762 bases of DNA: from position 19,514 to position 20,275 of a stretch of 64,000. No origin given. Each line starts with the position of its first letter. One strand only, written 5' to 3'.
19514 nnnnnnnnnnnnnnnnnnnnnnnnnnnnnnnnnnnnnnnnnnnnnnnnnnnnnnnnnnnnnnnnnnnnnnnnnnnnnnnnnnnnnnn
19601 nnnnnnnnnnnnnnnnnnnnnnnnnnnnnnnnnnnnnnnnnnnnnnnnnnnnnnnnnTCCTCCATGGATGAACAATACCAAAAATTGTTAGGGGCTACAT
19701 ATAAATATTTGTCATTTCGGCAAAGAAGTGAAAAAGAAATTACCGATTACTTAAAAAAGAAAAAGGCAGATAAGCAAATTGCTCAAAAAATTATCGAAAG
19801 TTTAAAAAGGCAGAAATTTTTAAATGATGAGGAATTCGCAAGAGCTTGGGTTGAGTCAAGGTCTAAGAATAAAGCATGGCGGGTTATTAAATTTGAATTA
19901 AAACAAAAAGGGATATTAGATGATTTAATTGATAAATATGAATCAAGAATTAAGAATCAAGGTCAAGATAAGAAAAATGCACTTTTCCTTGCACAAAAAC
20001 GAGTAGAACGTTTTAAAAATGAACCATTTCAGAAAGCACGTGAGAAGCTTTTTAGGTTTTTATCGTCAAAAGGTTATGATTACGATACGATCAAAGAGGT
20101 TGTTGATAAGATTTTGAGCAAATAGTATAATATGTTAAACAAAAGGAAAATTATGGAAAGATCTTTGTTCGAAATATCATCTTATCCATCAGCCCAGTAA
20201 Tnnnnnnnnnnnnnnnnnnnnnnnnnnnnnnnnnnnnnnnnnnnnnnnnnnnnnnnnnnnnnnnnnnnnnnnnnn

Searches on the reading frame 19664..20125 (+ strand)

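Call 47: search_protein_families(library=pfam, proteins=[window:19664-20125:+], max_evalue=0.001)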
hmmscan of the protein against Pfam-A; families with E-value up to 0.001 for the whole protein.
window:19664-20125:+ (153 aa): 3 families
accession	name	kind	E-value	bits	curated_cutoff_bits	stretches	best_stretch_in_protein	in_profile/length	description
PF21982.2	RecX_HTH1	-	2.9e-12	46.8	26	1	14-47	7-40/40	RecX, first three-helix domain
PF02631.22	RecX_HTH2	-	8.7e-12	45.5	26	1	54-91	1-40/42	RecX, second three-helix domain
PF21981.2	RecX_HTH3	-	4.5e-10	40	26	1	104-147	5-48/48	RecX, third three-helix domain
